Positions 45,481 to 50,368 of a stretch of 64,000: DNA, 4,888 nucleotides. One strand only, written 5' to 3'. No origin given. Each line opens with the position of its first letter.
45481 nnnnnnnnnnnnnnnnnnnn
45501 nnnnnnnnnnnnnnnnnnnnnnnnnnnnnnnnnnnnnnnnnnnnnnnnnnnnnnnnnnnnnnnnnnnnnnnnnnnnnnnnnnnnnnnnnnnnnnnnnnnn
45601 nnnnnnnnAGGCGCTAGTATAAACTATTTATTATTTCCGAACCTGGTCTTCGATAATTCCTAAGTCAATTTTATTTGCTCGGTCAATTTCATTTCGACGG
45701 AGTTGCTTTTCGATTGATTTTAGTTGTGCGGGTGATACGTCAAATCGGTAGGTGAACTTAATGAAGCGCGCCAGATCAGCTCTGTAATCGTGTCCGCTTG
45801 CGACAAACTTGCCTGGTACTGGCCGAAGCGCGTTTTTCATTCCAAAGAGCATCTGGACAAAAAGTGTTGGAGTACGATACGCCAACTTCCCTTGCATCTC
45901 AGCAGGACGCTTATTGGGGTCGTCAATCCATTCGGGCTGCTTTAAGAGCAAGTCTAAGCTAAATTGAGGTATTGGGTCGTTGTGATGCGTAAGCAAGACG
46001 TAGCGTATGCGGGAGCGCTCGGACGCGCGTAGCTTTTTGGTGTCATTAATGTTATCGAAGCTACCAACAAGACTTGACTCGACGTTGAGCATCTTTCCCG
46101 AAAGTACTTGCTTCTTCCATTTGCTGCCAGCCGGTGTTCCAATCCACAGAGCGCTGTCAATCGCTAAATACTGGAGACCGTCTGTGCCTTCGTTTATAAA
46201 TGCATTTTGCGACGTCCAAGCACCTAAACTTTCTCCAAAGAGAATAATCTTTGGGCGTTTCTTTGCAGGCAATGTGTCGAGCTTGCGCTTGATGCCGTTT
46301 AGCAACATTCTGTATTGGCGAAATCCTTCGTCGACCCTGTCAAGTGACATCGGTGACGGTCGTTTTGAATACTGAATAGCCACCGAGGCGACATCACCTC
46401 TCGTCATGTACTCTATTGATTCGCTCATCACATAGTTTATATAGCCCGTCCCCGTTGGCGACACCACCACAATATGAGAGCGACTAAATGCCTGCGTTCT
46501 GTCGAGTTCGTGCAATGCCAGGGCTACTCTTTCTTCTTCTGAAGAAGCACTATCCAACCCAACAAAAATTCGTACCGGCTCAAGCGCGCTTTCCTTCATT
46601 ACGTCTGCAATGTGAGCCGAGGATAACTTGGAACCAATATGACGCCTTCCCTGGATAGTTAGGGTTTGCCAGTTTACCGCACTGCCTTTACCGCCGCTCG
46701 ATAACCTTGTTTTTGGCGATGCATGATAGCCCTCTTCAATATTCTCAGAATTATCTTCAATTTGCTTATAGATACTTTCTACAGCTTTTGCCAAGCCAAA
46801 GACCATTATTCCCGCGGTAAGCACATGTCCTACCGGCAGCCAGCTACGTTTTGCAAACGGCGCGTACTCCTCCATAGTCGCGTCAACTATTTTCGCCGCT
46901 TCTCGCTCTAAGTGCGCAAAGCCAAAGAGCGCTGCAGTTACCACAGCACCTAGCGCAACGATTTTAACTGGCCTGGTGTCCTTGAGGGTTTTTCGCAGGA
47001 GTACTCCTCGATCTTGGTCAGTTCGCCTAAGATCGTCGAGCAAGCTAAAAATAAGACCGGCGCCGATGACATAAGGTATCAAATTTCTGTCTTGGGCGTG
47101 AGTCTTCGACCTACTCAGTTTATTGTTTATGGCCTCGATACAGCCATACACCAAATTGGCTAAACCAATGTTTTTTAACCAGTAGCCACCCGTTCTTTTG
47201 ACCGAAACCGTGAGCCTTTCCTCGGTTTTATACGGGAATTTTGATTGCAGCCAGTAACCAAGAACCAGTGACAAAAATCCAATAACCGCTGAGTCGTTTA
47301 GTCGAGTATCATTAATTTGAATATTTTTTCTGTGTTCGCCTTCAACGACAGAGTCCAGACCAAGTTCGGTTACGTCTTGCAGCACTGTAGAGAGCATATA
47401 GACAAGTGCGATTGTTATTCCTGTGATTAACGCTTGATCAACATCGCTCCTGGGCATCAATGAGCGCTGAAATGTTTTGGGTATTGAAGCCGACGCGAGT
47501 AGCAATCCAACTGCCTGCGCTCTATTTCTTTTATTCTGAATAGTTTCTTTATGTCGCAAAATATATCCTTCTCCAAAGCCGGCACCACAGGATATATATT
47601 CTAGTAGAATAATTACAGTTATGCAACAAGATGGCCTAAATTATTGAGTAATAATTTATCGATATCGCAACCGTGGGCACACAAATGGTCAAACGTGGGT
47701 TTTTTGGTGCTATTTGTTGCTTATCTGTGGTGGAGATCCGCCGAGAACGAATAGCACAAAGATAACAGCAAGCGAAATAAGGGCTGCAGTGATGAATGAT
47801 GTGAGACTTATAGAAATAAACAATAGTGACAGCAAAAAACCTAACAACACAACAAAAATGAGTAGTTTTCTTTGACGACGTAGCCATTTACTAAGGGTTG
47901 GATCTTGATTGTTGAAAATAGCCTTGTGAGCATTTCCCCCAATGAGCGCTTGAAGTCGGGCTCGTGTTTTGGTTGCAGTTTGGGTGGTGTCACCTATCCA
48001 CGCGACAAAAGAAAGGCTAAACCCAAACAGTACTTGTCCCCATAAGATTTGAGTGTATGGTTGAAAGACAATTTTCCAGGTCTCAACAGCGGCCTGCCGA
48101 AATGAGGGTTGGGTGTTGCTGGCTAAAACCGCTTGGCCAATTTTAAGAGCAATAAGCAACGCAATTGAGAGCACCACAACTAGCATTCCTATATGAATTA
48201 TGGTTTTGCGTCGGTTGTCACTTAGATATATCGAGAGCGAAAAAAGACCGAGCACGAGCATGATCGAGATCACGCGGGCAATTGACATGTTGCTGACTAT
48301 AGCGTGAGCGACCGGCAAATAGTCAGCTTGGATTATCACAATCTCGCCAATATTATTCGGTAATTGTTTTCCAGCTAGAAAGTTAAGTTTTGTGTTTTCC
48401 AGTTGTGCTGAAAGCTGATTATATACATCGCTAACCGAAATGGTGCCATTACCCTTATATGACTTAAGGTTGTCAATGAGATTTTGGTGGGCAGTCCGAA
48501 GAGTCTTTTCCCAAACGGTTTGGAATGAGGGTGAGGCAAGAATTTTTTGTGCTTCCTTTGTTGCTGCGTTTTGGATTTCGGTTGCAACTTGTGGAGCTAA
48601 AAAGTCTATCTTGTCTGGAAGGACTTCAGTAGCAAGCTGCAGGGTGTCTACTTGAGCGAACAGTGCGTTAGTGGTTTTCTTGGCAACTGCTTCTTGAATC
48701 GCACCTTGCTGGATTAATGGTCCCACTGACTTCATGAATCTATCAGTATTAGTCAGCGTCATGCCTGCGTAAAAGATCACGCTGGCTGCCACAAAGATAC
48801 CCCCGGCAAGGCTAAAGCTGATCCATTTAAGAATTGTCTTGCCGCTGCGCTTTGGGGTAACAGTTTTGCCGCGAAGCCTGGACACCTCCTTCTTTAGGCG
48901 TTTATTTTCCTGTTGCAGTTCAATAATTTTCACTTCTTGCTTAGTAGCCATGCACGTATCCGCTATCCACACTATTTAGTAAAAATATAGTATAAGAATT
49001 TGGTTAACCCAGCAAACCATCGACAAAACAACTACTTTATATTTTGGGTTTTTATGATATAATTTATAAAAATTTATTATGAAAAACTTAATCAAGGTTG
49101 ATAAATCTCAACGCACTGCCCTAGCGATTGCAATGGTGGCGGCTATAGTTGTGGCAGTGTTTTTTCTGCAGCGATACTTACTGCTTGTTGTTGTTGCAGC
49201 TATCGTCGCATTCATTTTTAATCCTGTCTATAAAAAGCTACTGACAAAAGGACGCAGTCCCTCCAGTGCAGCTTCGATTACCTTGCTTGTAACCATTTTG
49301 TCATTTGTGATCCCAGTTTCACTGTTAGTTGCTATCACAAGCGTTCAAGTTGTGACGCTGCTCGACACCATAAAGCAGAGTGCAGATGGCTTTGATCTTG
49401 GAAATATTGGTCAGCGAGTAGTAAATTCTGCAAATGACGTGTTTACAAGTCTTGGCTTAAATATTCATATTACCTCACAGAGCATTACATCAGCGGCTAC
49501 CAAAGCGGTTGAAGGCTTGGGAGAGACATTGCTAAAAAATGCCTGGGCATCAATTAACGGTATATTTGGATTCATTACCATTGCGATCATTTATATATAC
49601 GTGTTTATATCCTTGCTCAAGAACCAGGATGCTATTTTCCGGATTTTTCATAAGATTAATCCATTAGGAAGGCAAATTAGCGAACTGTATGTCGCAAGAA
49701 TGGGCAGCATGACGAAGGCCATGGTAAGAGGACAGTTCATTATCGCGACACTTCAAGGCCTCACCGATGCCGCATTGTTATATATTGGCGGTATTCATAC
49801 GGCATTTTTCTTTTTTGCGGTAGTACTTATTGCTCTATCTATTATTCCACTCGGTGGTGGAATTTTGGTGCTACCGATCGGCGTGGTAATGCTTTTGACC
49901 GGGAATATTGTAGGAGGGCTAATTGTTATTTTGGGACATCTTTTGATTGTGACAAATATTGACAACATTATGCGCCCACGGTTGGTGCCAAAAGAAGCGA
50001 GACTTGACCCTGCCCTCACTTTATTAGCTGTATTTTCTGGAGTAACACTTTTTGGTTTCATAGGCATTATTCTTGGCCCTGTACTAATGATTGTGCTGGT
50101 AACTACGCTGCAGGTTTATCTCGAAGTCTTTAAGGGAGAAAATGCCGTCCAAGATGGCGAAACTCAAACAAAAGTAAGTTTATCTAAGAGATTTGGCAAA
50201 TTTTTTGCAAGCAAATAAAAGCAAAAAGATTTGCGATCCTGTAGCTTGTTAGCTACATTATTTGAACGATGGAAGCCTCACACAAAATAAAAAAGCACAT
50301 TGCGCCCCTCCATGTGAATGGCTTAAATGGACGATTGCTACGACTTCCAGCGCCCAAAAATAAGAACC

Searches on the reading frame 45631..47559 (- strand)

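Call 71: search_protein_families(library=pfam, proteins=[window:45631-47559:-], max_evalue=0.001)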
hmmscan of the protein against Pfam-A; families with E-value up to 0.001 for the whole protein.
window:45631-47559:- (642 aa): 2 families
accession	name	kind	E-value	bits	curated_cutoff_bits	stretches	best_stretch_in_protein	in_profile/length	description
PF10081.15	Abhydrolase_9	-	2.1e-59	201.4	26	1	329-600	1-271/288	Alpha/beta-hydrolase family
PF15420.11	Abhydrolase_9_N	-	2.3e-15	57.6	27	1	152-309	46-205/208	Alpha/beta-hydrolase family N-terminus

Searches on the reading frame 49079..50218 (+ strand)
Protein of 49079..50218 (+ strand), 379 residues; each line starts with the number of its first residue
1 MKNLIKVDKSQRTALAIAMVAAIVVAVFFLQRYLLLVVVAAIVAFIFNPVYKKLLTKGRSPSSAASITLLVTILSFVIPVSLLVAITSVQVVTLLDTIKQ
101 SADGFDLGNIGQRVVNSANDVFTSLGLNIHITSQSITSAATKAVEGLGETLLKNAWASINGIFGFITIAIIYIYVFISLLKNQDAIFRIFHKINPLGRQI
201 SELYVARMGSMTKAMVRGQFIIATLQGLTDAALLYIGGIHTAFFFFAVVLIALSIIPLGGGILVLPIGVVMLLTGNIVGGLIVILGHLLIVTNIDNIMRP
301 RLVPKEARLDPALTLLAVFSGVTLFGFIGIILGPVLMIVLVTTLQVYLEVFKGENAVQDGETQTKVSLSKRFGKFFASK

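Call 71: search_protein_families(library=pfam, proteins=[window:49079-50218:+], max_evalue=0.001)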
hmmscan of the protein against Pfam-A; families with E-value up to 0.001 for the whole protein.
window:49079-50218:+ (379 aa): 1 family
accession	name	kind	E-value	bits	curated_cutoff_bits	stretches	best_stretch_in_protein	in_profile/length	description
PF01594.21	AI-2E_transport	-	1.6e-45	156.1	34.3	1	15-347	3-326/327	AI-2E family transporter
